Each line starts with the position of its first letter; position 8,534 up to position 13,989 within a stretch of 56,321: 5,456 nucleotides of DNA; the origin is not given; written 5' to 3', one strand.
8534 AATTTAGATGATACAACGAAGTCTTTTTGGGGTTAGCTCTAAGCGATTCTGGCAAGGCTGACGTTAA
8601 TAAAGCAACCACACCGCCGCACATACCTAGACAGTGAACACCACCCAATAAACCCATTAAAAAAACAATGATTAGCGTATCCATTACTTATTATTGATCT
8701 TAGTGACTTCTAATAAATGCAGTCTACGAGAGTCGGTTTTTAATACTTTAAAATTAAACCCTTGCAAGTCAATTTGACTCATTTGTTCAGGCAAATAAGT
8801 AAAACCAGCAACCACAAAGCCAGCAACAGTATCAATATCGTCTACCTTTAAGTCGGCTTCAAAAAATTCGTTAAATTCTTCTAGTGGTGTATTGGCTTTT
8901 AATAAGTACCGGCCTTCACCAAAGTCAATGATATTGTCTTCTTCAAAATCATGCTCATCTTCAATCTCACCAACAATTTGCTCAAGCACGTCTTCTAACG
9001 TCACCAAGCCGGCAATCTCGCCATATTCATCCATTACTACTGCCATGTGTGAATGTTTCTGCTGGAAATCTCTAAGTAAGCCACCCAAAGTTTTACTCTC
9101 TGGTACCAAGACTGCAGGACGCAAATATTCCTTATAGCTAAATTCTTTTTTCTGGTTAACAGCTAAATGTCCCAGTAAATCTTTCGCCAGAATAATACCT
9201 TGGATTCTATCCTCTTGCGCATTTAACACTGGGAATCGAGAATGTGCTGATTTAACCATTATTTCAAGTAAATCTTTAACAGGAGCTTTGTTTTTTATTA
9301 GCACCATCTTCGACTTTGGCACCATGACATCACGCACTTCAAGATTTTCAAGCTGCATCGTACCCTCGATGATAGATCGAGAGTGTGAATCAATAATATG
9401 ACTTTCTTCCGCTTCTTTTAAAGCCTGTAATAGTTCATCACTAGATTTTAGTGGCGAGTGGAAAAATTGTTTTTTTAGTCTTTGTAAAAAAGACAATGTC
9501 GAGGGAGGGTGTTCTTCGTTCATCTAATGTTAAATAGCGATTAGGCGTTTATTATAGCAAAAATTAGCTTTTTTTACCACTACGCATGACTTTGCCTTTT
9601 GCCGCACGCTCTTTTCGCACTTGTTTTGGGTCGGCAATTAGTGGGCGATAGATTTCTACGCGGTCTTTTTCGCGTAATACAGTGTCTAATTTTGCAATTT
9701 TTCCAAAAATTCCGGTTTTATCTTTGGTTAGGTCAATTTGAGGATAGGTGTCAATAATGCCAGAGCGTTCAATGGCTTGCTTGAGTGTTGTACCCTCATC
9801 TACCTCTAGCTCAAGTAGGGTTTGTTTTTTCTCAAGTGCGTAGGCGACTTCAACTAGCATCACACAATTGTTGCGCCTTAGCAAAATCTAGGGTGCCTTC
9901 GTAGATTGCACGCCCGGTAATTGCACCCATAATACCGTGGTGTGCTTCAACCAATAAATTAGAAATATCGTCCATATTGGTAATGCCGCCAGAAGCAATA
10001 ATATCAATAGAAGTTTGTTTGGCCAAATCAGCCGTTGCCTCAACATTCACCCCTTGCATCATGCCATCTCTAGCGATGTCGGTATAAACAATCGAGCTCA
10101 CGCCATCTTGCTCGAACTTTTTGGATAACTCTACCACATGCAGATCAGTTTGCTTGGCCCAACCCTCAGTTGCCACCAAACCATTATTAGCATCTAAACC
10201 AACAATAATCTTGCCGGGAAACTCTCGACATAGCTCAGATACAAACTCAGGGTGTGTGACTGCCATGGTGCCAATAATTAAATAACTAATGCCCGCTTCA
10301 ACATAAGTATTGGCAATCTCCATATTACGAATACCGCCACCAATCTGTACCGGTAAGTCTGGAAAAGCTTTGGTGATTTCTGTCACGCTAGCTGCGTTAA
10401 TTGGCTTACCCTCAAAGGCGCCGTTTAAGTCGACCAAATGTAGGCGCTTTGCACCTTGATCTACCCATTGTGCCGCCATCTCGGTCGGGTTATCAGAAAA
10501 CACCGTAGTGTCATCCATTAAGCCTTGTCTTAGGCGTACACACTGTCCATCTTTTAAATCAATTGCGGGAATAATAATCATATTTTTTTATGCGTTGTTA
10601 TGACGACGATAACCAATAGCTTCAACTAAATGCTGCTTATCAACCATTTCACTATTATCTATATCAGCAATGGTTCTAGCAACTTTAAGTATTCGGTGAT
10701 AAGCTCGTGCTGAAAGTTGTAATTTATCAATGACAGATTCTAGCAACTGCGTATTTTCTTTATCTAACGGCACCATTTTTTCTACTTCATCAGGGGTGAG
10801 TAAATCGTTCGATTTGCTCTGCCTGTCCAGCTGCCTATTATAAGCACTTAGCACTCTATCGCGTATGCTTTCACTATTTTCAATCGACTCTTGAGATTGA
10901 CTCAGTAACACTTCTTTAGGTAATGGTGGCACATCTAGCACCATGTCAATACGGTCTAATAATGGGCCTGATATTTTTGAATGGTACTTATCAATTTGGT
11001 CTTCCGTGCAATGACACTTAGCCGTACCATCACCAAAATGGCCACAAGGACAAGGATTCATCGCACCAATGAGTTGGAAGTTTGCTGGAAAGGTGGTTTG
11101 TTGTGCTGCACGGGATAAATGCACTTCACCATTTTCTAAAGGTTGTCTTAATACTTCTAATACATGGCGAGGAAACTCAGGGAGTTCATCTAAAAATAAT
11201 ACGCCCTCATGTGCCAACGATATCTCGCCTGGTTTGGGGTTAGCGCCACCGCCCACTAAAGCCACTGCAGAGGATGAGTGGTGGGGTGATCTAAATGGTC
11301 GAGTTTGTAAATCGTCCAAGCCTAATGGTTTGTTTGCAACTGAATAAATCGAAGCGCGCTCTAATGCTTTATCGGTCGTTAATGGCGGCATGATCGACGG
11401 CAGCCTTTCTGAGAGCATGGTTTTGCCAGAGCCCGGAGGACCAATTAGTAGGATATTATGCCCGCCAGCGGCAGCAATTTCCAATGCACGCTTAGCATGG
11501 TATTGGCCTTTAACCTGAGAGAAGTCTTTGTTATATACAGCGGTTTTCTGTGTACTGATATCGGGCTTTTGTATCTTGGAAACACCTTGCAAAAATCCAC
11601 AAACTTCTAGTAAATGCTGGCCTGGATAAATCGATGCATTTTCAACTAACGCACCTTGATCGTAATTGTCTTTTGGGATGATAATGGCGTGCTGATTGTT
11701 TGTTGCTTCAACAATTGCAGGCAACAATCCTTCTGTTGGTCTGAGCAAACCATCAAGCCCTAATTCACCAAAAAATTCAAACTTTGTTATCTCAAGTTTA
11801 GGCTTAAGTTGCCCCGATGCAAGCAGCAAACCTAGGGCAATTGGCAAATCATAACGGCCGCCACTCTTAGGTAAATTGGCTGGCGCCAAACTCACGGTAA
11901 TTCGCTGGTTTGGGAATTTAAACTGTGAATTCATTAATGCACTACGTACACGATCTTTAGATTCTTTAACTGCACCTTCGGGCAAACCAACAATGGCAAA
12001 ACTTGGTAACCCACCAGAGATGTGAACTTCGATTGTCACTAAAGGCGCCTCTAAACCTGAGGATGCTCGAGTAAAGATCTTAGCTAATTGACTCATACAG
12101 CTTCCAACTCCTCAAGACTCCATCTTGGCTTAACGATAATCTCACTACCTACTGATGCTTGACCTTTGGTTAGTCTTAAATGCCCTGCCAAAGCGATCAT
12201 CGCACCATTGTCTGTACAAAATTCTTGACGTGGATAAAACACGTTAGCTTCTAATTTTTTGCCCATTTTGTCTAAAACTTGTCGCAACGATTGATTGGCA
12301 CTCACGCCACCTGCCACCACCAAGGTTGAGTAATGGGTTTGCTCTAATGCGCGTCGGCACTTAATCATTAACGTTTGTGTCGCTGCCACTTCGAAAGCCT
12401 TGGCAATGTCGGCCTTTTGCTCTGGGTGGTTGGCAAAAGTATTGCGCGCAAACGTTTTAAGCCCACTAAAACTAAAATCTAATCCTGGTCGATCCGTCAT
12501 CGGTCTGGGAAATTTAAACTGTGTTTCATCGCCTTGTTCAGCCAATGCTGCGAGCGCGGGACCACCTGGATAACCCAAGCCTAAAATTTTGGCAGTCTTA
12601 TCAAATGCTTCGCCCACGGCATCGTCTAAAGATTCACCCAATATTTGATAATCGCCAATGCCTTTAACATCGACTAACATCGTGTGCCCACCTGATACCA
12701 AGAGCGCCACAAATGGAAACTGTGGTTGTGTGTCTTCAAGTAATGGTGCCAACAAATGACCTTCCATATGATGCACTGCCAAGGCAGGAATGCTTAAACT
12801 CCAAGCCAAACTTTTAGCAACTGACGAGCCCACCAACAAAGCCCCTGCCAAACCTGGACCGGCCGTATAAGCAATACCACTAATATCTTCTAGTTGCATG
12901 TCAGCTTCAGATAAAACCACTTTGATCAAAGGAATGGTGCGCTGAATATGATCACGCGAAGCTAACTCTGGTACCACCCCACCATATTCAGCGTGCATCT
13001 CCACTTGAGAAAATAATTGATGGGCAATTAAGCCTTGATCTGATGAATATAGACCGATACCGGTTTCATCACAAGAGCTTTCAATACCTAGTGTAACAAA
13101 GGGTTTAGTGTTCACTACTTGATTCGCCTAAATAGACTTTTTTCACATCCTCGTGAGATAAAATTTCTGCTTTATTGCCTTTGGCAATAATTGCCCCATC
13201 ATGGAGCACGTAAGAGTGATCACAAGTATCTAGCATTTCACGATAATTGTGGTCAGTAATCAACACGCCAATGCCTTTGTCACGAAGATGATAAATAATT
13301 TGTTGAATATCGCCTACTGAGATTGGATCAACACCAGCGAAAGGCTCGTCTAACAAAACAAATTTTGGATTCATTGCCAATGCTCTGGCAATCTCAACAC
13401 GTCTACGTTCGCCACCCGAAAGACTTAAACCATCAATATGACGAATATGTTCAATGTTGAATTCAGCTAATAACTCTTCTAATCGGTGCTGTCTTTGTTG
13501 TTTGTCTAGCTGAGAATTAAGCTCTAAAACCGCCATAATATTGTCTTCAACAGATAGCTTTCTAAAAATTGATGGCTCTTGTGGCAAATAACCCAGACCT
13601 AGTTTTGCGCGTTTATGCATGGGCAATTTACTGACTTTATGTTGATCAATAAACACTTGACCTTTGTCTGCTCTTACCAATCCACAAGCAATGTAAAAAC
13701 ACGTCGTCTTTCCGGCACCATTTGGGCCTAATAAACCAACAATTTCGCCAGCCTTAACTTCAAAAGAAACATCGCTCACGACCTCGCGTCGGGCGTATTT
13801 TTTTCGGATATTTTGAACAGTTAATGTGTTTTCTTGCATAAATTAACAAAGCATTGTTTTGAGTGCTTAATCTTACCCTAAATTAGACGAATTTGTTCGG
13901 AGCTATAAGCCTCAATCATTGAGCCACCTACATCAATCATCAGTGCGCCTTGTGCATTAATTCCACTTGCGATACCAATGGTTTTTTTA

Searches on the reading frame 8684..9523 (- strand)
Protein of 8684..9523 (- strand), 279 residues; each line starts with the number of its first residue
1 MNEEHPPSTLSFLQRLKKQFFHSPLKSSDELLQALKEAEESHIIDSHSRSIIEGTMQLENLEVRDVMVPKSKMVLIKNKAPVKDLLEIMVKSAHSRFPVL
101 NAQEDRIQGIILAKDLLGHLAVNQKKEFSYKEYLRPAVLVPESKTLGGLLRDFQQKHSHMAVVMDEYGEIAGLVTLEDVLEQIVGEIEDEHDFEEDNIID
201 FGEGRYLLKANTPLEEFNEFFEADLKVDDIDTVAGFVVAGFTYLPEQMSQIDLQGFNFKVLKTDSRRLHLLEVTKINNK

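Call 42: search_protein_families(library=pfam, proteins=[window:8684-9523:-], max_evalue=0.001)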
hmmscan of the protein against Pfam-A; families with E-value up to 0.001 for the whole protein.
window:8684-9523:- (279 aa): 3 families
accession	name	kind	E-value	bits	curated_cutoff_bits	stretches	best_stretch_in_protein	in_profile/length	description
PF00571.33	CBS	-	7.9e-18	65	24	2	63-120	1-55/57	CBS domain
PF03471.22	CorC_HlyC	-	6.8e-17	61.7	27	1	202-275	4-79/81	Transporter associated domain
PF21917.1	NMB0537_N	-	6.1e-06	26.2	23.9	1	26-57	4-35/36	N-terminal region of NMB0537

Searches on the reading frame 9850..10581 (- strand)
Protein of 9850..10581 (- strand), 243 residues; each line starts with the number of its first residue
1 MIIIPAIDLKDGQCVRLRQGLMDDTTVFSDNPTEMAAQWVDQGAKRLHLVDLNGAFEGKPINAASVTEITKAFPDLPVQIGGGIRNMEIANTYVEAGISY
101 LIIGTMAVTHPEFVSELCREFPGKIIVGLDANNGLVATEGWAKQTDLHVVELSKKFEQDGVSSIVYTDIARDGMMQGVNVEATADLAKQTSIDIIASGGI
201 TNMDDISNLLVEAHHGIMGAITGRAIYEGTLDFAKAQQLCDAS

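Call 42: search_protein_families(library=pfam, proteins=[window:9850-10581:-], max_evalue=0.001)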
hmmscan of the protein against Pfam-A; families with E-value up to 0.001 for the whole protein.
window:9850-10581:- (243 aa): 5 families
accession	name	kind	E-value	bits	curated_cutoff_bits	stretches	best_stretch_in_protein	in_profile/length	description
PF00977.27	His_biosynth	-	3.4e-80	269.2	23.6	1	3-231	2-227/228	Histidine biosynthesis protein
PF01207.24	Dus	-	7.1e-07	29.1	20.4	0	144-229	135-220/311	Dihydrouridine synthase (Dus)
PF01884.23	PcrB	-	0.0001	22.3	23.9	0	57-108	162-212/226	PcrB family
PF01791.15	DeoC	-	0.00063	19.9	23.8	0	181-228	180-228/229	DeoC/LacD family aldolase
PF00478.31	IMPDH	-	0.0008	18.9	25.6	0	163-218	178-234/345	IMP dehydrogenase / GMP reductase domain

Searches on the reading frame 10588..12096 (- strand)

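Call 42: search_protein_families(library=pfam, proteins=[window:10588-12096:-], max_evalue=0.001)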
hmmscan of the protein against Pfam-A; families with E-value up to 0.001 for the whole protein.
window:10588-12096:- (502 aa): 6 families
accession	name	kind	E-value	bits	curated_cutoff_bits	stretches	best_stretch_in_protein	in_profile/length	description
PF01078.27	Mg_chelatase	-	2.6e-95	318.1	20.3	1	191-395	1-205/207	Magnesium chelatase, subunit ChlI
PF13541.12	ChlI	-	3.5e-43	146.8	27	1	22-144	1-121/121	Subunit ChlI of Mg-chelatase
PF13335.12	Mg_chelatase_C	-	8.3e-30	103.7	26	1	406-497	2-94/94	Magnesium chelatase, subunit ChlI C-terminal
PF07728.20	AAA_5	-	9.6e-12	45.5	22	1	214-350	1-125/139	AAA domain (dynein-related subfamily)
PF00493.29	MCM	-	2.4e-07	30.5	23.3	1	289-386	114-201/224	MCM P-loop domain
PF00158.32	Sigma54_activat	-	7.2e-07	29.5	20.2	1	284-347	81-142/168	Sigma-54 interaction domain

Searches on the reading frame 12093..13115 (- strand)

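Call 42: search_protein_families(library=pfam, proteins=[window:12093-13115:-], max_evalue=0.001)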
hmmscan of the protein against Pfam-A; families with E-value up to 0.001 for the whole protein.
window:12093-13115:- (340 aa): 2 families
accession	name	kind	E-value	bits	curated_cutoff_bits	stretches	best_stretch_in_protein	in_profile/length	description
PF00814.31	TsaD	-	3.7e-96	322.3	24.8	1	29-308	2-263/264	tRNA N6-adenosine threonylcarbamoyltransferase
PF22521.2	HypF_C_2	-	1.3e-06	28.8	27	1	188-304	123-236/241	Carbamoyltransferase, Kae1-like Domain, second subdomain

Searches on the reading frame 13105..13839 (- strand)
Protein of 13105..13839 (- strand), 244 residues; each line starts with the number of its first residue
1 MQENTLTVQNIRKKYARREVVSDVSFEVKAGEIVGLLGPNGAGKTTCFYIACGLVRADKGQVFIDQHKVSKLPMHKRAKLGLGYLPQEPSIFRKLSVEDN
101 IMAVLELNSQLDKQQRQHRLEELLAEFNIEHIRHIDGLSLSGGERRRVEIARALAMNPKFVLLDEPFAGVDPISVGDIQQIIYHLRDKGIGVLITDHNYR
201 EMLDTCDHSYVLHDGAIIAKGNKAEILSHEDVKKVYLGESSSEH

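Call 42: search_protein_families(library=pfam, proteins=[window:13105-13839:-], max_evalue=0.001)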
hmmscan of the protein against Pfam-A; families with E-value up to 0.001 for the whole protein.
window:13105-13839:- (244 aa): 4 families
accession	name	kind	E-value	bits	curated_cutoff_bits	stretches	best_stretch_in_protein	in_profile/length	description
PF00005.33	ABC_tran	-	5.5e-35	121.4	25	1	22-168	2-137/137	ABC transporter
PF02463.25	SMC_N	-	9.9e-05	22.3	40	1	32-207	25-206/220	RecF/RecN/SMC N terminal domain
PF25199.1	nSTAND_NTPase5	-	0.00031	21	34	0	14-68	18-79/145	Novel STAND NTPase 5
PF13304.12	AAA_21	-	0.0007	20.2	27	0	33-47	1-15/304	AAA domain, putative AbiEii toxin, Type IV TA system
